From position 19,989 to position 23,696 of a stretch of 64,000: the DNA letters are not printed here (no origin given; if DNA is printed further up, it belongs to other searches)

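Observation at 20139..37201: Five consecutive large ORFs are one 17-kb gene for a roughly 5,680-residue secreted repeat protein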

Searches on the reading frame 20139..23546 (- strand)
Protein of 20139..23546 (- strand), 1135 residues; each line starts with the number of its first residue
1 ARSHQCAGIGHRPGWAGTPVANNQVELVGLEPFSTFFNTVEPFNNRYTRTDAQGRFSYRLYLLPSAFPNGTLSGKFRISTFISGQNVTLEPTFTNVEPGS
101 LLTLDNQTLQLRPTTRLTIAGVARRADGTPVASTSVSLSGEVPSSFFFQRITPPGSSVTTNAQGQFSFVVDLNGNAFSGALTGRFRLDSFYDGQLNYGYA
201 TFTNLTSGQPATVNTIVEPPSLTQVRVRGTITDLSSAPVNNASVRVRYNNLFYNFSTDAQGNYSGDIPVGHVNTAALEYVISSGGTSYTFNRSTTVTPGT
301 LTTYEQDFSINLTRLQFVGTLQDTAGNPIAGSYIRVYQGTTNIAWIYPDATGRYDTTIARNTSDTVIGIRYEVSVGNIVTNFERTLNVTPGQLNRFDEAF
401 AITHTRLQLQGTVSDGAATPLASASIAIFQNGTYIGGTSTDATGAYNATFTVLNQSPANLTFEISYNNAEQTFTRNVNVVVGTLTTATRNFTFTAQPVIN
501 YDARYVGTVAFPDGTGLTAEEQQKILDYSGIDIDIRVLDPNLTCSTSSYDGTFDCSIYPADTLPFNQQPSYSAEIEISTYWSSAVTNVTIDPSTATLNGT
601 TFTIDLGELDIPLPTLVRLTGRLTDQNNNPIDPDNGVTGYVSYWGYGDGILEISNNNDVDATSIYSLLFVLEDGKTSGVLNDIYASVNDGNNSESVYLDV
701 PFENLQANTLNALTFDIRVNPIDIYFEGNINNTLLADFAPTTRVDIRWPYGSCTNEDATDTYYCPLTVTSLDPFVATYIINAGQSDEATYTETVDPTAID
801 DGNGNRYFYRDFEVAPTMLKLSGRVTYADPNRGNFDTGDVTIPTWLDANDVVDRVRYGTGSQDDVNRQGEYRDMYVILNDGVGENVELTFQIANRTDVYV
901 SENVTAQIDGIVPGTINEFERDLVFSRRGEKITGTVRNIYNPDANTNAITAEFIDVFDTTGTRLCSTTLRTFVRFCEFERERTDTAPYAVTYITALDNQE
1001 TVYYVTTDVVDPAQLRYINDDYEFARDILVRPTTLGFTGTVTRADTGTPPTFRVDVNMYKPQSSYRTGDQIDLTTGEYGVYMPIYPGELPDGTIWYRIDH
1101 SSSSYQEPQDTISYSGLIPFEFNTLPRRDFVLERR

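Call 7: search_protein_families(library=pfam, proteins=[window:20139-23546:-], max_evalue=0.01)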
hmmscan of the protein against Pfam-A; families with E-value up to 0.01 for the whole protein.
window:20139-23546:- (1135 aa): 2 families
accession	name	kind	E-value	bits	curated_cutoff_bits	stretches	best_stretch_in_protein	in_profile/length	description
PF13620.12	CarboxypepD_reg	-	3.6e-13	50.1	32.3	2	227-276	2-54/82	Carboxypeptidase regulatory-like domain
PF00775.27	Dioxygenase_C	-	3.1e-05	23.9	27.3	0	309-344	24-59/182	Dioxygenase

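Call 52: list_cluster_members(proteins=[window:20142-23465:-, window:31224-36461:-])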
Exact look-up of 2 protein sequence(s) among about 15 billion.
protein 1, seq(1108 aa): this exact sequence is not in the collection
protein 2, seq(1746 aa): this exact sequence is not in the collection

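Call 79: search_protein_families(library=ncbifam, proteins=[window:20139-23546:-], max_evalue=0.001)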
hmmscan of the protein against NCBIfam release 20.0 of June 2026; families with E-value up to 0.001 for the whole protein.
window:20139-23546:- (1135 aa): 0 families
